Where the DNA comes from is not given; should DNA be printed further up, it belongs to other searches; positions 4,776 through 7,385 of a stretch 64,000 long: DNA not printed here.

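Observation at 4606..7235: Ser/Thr kinase fused to a SAMHD1-type HD dNTPase domain on an AT-richer insert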

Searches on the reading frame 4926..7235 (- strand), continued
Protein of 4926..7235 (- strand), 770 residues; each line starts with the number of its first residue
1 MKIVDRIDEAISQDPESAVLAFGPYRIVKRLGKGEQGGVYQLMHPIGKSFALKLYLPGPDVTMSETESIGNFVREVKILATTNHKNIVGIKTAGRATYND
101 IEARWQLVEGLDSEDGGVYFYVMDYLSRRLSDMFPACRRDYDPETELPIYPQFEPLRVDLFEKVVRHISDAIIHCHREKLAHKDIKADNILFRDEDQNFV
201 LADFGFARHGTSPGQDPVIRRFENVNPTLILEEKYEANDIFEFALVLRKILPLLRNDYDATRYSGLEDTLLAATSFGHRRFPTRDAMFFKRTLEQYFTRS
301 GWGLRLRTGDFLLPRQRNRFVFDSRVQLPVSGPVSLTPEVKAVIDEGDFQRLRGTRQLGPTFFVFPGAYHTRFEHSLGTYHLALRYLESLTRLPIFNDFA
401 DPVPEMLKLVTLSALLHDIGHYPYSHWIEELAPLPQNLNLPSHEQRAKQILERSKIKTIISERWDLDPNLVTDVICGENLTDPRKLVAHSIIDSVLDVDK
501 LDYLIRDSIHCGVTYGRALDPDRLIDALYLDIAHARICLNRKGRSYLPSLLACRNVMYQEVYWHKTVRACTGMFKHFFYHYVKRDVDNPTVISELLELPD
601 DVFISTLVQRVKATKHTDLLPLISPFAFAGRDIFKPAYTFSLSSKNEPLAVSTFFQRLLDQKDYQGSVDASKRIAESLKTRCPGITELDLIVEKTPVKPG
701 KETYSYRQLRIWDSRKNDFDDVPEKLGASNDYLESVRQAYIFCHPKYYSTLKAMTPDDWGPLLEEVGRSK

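Call 24: find_related_loci(query=A1, collection=viral_contigs, flank=10000)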
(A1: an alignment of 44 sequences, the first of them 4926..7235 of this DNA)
Query A1 (770 aa) in viral_contigs; peptide patterns used: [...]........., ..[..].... (x = any residue, [..] = any of these).
37 stretches matched a pattern; 13 encode a relative of the query (tblastn E <= 1e-3); 13 distinct loci.
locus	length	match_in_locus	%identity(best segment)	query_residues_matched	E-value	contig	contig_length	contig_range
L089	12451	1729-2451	32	327-573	7e-30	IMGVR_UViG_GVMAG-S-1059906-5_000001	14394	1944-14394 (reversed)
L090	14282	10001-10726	32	326-573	1e-28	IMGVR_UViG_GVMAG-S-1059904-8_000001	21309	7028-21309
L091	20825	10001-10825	31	332-583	4e-27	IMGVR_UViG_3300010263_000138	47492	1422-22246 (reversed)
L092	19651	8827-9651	31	332-583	4e-27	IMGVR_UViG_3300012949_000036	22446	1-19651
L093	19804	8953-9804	30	317-573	2e-25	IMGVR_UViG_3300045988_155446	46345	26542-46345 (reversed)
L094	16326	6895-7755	31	337-611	4e-25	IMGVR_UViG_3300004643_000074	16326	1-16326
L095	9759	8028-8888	31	337-611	4e-25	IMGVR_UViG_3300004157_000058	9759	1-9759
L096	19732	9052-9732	32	340-575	1e-22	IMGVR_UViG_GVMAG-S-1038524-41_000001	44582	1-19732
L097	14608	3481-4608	25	322-653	3e-20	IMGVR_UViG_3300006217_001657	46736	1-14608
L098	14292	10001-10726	31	330-528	4e-20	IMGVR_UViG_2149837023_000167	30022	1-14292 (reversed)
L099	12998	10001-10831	28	320-567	5e-19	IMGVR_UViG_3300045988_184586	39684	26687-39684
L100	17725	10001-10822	27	320-567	6e-18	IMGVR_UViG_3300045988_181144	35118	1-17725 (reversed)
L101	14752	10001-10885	29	329-609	2e-27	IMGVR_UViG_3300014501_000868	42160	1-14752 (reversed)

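Call 26: find_encoding_contigs(protein=P0030, flank=8000, max_places=3)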
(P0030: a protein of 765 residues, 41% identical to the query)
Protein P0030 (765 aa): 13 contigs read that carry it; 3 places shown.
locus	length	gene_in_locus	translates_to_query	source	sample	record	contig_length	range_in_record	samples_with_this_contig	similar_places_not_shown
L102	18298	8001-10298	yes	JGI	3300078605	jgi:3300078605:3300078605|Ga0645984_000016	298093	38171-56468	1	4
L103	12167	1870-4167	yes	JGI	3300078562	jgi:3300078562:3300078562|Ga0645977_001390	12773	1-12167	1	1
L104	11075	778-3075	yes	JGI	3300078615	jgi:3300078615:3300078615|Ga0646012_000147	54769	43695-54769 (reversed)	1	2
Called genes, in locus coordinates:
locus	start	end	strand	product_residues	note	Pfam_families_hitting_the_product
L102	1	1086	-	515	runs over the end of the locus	PF11794:HpaB_N, PF03241:HpaB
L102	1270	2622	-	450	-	-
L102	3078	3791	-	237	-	PF00173:Cyt-b5, PF09990:DUF2231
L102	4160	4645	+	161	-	PF00034:Cytochrom_C, PF13442:Cytochrome_CBB3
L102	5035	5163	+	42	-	-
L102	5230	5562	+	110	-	PF01909:NTP_transf_2, PF18765:Polbeta (weak)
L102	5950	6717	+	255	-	-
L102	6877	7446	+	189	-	PF02525:Flavodoxin_2, PF03358:FMN_red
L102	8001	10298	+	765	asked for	PF00069:Pkinase, PF07714:PK_Tyr_Ser-Thr, PF01966:HD, PF19276:HD_assoc_2 (faint)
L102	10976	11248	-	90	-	-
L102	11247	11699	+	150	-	-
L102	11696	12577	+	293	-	PF13176:TPR_7 (faint), PF12895:ANAPC3 (faint), PF13414:TPR_11 (faint), PF13428:TPR_14 (faint), PF23914:TPR_CcmH_CycH (weak), PF13371:TPR_9 (weak), PF00515:TPR_1 (weak), PF07719:TPR_2 (weak), +7 more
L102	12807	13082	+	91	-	-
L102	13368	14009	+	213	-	-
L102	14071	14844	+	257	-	PF27235:AF_1680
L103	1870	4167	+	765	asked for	PF00069:Pkinase, PF07714:PK_Tyr_Ser-Thr, PF01966:HD, PF19276:HD_assoc_2 (faint)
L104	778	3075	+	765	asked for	PF00069:Pkinase, PF07714:PK_Tyr_Ser-Thr, PF01966:HD, PF19276:HD_assoc_2 (faint)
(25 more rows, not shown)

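Call 27: find_encoding_contigs(protein=P0050, flank=8000, max_places=2)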
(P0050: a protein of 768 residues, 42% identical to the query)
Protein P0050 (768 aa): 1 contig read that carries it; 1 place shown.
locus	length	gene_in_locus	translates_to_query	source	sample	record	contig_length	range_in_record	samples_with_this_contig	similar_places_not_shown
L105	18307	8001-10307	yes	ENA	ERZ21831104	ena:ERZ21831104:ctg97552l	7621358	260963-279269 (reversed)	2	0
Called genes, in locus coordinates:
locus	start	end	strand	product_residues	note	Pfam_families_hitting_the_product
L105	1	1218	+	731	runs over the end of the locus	PF13240:Zn_Ribbon_1 (weak), PF00069:Pkinase, PF01636:APH (faint), PF07714:PK_Tyr_Ser-Thr, PF03109:ABC1 (weak), PF13739:PdaC, PF11738:DUF3298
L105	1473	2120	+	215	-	PF02607:B12-binding_2, PF02310:B12-binding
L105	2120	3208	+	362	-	PF01208:URO-D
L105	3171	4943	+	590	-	PF07796:DUF1638 (weak), PF00512:HisKA, PF02518:HATPase_c, PF14501:HATPase_c_5 (weak)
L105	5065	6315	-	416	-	PF00330:Aconitase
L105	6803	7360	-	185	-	-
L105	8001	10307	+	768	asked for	PF00069:Pkinase, PF07714:PK_Tyr_Ser-Thr, PF01966:HD, PF19276:HD_assoc_2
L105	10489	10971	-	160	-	PF00111:Fer2, PF01799:Fer2_2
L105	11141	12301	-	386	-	PF02771:Acyl-CoA_dh_N, PF02770:Acyl-CoA_dh_M, PF00441:Acyl-CoA_dh_1, PF22924:ACOX_C_alpha1 (weak), PF08028:Acyl-CoA_dh_2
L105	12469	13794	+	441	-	PF01547:SBP_bac_1, PF13416:SBP_bac_8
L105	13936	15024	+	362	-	PF00291:PALP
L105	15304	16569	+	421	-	-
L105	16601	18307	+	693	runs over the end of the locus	PF25019:LRR_R13L1-DRL21 (faint), PF07719:TPR_2 (faint), PF13424:TPR_12, PF23598:LRR_14, PF23598:LRR_14, PF12799:LRR_4, PF13855:LRR_8, PF12799:LRR_4 (weak), +3 more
